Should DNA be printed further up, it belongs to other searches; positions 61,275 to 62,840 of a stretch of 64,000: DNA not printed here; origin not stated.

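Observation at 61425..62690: PLP fold-III decarboxylase homologue in a glycan locus, apparently lacking the CESGD cysteine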

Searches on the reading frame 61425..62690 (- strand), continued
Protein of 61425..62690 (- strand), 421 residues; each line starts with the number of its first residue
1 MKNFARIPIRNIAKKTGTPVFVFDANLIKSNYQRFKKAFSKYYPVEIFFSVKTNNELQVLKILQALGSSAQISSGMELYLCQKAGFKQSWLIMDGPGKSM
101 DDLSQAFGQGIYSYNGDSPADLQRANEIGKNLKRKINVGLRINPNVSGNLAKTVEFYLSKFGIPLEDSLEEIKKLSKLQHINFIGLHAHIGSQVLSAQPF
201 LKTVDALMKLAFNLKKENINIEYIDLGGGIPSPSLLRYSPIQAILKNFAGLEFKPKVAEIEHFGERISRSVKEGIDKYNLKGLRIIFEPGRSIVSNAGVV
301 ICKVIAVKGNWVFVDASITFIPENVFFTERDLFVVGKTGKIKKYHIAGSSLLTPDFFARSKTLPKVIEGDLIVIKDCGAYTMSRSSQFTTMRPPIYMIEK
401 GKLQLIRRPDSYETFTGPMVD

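Call 9: find_encoding_contigs(protein=P0006, flank=10000, max_places=3)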
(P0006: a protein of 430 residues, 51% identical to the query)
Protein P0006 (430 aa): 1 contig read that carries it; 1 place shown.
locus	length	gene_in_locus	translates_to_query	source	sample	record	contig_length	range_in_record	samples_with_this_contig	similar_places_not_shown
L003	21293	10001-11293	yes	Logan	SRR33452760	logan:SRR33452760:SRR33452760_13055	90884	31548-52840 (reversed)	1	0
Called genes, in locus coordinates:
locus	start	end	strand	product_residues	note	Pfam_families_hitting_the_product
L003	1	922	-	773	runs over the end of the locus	PF00754:F5_F8_type_C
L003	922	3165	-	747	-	PF02366:PMT, PF13231:PMT_2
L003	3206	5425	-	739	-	PF02366:PMT, PF13231:PMT_2, PF02018:CBM_4_9 (weak)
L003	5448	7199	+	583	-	PF13472:Lipase_GDSL_2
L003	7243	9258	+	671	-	PF13231:PMT_2 (weak)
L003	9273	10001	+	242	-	PF00535:Glycos_transf_2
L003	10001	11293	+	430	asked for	PF00278:Orn_DAP_Arg_deC, PF02784:Orn_Arg_deC_N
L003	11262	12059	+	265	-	PF01209:Ubie_methyltran, PF08241:Methyltransf_11, PF08242:Methyltransf_12, PF13489:Methyltransf_23, PF13649:Methyltransf_25, PF13847:Methyltransf_31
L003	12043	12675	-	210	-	PF01073:3Beta_HSD (weak), PF01370:Epimerase, PF02719:Polysacc_synt_2 (weak), PF04321:RmlD_sub_bind, PF05368:NmrA (weak), PF07993:NAD_binding_4 (faint), PF16363:GDP_Man_Dehyd, PF13460:NAD_binding_10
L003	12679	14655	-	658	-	-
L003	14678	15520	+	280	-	PF00535:Glycos_transf_2, PF10111:Glyco_tranf_2_2, PF13641:Glyco_tranf_2_3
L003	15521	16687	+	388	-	PF00534:Glycos_transf_1, PF13692:Glyco_trans_1_4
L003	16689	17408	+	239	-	PF05050:Methyltransf_21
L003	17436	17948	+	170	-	PF00132:Hexapep, PF14602:Hexapep_2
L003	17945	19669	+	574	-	PF02543:Carbam_trans_N, PF16861:Carbam_trans_C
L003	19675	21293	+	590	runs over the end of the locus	PF02543:Carbam_trans_N, PF00814:TsaD (faint), PF22521:HypF_C_2 (weak), PF16861:Carbam_trans_C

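Call 10: find_encoding_contigs(protein=P0007, flank=10000, max_places=2)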
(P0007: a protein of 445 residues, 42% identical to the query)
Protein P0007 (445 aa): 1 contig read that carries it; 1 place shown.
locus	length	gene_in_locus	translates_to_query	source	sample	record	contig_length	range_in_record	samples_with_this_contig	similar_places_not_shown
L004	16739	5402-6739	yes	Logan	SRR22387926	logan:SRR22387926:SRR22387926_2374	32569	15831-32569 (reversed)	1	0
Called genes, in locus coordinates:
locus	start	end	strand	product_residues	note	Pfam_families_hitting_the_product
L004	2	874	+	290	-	?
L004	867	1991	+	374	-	PF00657:Lipase_GDSL (faint), PF13472:Lipase_GDSL_2 (weak)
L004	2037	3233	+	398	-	PF01266:DAO (faint), PF01494:FAD_binding_3 (faint), PF05834:Lycopene_cycl (weak)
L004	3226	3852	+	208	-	PF02397:Bac_transf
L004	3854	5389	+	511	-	-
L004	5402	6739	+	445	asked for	PF00278:Orn_DAP_Arg_deC, PF02784:Orn_Arg_deC_N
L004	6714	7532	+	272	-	PF01209:Ubie_methyltran (weak), PF08241:Methyltransf_11, PF08242:Methyltransf_12, PF13489:Methyltransf_23, PF13649:Methyltransf_25, PF13847:Methyltransf_31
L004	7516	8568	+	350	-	PF04055:Radical_SAM, PF13186:SPASM (weak)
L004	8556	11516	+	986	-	PF13522:GATase_6, PF13537:GATase_7, PF00733:Asn_synthase, PF01075:Glyco_transf_9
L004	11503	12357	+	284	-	PF01061:ABC2_membrane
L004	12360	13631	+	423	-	PF00005:ABC_tran, PF13304:AAA_21 (faint), PF14524:Wzt_C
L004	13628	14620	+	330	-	PF01073:3Beta_HSD, PF01370:Epimerase, PF02719:Polysacc_synt_2, PF04321:RmlD_sub_bind, PF07993:NAD_binding_4, PF16363:GDP_Man_Dehyd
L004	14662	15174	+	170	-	PF00908:dTDP_sugar_isom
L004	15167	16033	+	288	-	PF13292:DXP_synthase_N, PF00456:Transketolase_N, PF00676:E1_dh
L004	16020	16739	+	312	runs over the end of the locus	PF02779:Transket_pyr, PF02780:Transketolase_C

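Call 11: find_encoding_contigs(protein=P0008, flank=10000, max_places=2)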
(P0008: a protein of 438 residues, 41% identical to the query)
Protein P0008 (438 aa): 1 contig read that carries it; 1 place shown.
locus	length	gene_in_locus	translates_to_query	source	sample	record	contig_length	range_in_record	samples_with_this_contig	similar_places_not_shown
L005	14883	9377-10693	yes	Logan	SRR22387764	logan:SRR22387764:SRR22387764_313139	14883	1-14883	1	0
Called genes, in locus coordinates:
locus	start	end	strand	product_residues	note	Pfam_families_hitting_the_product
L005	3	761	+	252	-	?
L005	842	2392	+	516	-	PF02310:B12-binding, PF04055:Radical_SAM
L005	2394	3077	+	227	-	PF00535:Glycos_transf_2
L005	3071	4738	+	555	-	PF02366:PMT, PF13231:PMT_2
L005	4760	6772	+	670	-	-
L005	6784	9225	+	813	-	PF09586:YfhO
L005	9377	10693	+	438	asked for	PF00278:Orn_DAP_Arg_deC, PF02784:Orn_Arg_deC_N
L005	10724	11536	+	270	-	PF01209:Ubie_methyltran (weak), PF08241:Methyltransf_11, PF08242:Methyltransf_12, PF13489:Methyltransf_23, PF13649:Methyltransf_25, PF13847:Methyltransf_31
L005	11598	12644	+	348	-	PF04055:Radical_SAM, PF13186:SPASM (weak)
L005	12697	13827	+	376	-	PF04015:DUF362, PF00037:Fer4 (weak), PF12797:Fer4_2 (faint), PF12837:Fer4_6 (faint)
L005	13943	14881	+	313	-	?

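Call 12: find_encoding_contigs(protein=P0005, flank=10000, max_places=2)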
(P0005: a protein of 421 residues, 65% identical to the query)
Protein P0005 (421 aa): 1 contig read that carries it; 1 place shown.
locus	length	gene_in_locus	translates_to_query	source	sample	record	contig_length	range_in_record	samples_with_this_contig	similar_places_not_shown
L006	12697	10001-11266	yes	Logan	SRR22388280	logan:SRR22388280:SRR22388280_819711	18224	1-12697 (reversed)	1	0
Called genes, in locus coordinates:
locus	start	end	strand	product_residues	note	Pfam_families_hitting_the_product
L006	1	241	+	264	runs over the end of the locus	PF00535:Glycos_transf_2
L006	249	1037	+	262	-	-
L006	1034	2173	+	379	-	PF13439:Glyco_transf_4, PF20706:GT4-conflict, PF00534:Glycos_transf_1, PF13692:Glyco_trans_1_4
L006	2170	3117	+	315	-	PF03706:LPG_synthase_TM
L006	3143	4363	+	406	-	PF13439:Glyco_transf_4 (weak), PF13477:Glyco_trans_4_2, PF13579:Glyco_trans_4_4 (faint), PF00534:Glycos_transf_1, PF13692:Glyco_trans_1_4, PF13524:Glyco_trans_1_2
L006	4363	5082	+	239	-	PF13489:Methyltransf_23, PF01209:Ubie_methyltran, PF06325:PrmA, PF05175:MTS, PF13847:Methyltransf_31, PF08241:Methyltransf_11, PF08242:Methyltransf_12, PF13649:Methyltransf_25, +4 more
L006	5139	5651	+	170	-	PF18915:DUF5667 (weak)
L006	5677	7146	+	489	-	PF00535:Glycos_transf_2, PF01209:Ubie_methyltran, PF05175:MTS, PF13489:Methyltransf_23, PF13847:Methyltransf_31, PF08241:Methyltransf_11, PF08242:Methyltransf_12, PF13649:Methyltransf_25, +1 more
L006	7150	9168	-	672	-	PF13231:PMT_2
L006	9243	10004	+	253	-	PF00535:Glycos_transf_2, PF10111:Glyco_tranf_2_2 (weak), PF13641:Glyco_tranf_2_3 (weak)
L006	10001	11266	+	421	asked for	PF01168:Ala_racemase_N (weak), PF02784:Orn_Arg_deC_N, PF00278:Orn_DAP_Arg_deC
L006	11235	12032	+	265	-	PF01209:Ubie_methyltran, PF08241:Methyltransf_11, PF08242:Methyltransf_12, PF13489:Methyltransf_23, PF13649:Methyltransf_25, PF13847:Methyltransf_31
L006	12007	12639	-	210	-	PF01073:3Beta_HSD, PF01370:Epimerase, PF02719:Polysacc_synt_2 (faint), PF04321:RmlD_sub_bind, PF16363:GDP_Man_Dehyd (weak), PF13460:NAD_binding_10, PF07993:NAD_binding_4 (weak)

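Call 16: search_protein_families(library=pfam, proteins=[L001:8240-8974:+, L001:6898-8169:-, L004:7516-8568:+, L004:3854-5389:+, L005:11598-12644:+, L005:12697-13827:+, L004:6714-7532:+], max_evalue=0.01)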
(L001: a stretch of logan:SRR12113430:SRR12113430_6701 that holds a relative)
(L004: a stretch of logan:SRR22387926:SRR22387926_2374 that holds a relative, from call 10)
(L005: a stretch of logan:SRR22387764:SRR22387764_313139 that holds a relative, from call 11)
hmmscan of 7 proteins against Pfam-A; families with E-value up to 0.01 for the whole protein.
L001:8240-8974:+ (244 aa): 4 families
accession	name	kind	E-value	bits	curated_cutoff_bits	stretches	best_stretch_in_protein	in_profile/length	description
PF00535.33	Glycos_transf_2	-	6e-24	85.3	23.3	1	8-168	1-167/168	Glycosyl transferase family 2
PF10111.15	Glyco_tranf_2_2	-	5.6e-07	29.8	27.3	1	8-103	1-105/276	Glycosyltransferase like family 2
PF13641.12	Glyco_tranf_2_3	-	7.7e-05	23.3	27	1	7-103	3-110/230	Glycosyltransferase like family 2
PF13704.12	Glyco_tranf_2_4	-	0.0014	19.5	27.5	1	33-91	19-83/98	Glycosyl transferase family 2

L001:6898-8169:- (423 aa): 1 family
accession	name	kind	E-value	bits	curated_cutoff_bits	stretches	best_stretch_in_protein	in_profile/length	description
PF04055.27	Radical_SAM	-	1.1e-13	52.2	29.5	1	64-204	4-137/166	Radical SAM superfamily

L004:7516-8568:+ (350 aa): 4 families
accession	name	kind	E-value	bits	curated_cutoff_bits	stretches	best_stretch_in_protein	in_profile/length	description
PF04055.27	Radical_SAM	-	2.7e-23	83.4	29.5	1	46-203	3-165/166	Radical SAM superfamily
PF13186.11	SPASM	-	5e-06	27.1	21.5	1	265-310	6-52/67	Iron-sulfur cluster-binding domain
PF03740.19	PdxJ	-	0.0012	18.4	24.5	1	98-201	105-203/234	Pyridoxal phosphate biosynthesis protein PdxJ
PF13353.11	Fer4_12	-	0.0035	18.1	22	1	49-115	14-83/137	4Fe-4S single cluster domain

L004:3854-5389:+ (511 aa): 1 family
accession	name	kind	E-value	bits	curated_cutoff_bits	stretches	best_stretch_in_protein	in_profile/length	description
PF13231.12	PMT_2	-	0.00061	20.5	26.1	1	120-249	29-151/160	Dolichyl-phosphate-mannose-protein mannosyltransferase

L005:11598-12644:+ (348 aa): 4 families
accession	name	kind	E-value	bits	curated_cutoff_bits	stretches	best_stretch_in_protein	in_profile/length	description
PF04055.27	Radical_SAM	-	2.8e-24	86.6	29.5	1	46-203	3-165/166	Radical SAM superfamily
PF13186.11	SPASM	-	2.1e-06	28.3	21.5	1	265-310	6-52/67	Iron-sulfur cluster-binding domain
PF13353.11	Fer4_12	-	0.00019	22.2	22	1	49-114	14-82/137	4Fe-4S single cluster domain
PF03740.19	PdxJ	-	0.0029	17.2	24.5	1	98-202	105-204/234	Pyridoxal phosphate biosynthesis protein PdxJ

L005:12697-13827:+ (376 aa): 11 families
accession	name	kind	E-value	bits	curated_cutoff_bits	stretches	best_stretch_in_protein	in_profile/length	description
PF04015.17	DUF362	-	5.8e-59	200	24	1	42-243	1-199/200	Domain of unknown function (DUF362)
PF00037.32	Fer4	-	1.4e-10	40.9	21.1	2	312-334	1-23/24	4Fe-4S binding domain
PF12797.12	Fer4_2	-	1.4e-06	28.3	24.5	1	312-331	3-22/22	4Fe-4S binding domain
PF12837.12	Fer4_6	-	2.6e-06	27.6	25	1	312-334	2-24/24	4Fe-4S binding domain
PF13187.11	Fer4_9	-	5.4e-05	23.6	27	1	318-362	1-52/52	4Fe-4S dicluster domain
PF13484.11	Fer4_16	-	0.00015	22.9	30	1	318-348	1-30/66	4Fe-4S double cluster binding domain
PF13183.11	Fer4_8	-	0.00018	22.4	27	0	316-331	2-17/68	4Fe-4S dicluster domain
PF13534.11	Fer4_17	-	0.00083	20.3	22.2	0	315-332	42-59/61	4Fe-4S dicluster domain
PF13237.11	Fer4_10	-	0.00085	19.6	25.5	0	313-358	3-53/53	4Fe-4S dicluster domain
PF12838.12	Fer4_7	-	0.0018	19.1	27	1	318-360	1-51/52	4Fe-4S dicluster domain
PF14697.11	Fer4_21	-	0.0053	17.3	35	0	341-363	2-24/59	4Fe-4S dicluster domain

L004:6714-7532:+ (272 aa): 7 families
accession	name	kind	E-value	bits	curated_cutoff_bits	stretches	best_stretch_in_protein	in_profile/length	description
PF08241.18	Methyltransf_11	-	1.3e-18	67.8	21.2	1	68-154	10-95/95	Methyltransferase domain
PF13649.12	Methyltransf_25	-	1.7e-15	57.9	27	1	73-150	17-97/97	Methyltransferase domain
PF13847.12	Methyltransf_31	-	2.8e-14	53.5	27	1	76-158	28-113/145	Methyltransferase domain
PF13489.12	Methyltransf_23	-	2.2e-09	37.7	27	1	74-203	42-162/164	Methyltransferase domain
PF08242.18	Methyltransf_12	-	4.6e-08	34.1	30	1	75-151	19-97/98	Methyltransferase domain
PF01209.24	Ubie_methyltran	-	2.4e-06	27.5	20.1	1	77-151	73-148/233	ubiE/COQ5 methyltransferase family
PF02353.26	CMAS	-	0.00012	22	27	1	76-151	85-161/273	Mycolic acid cyclopropane synthetase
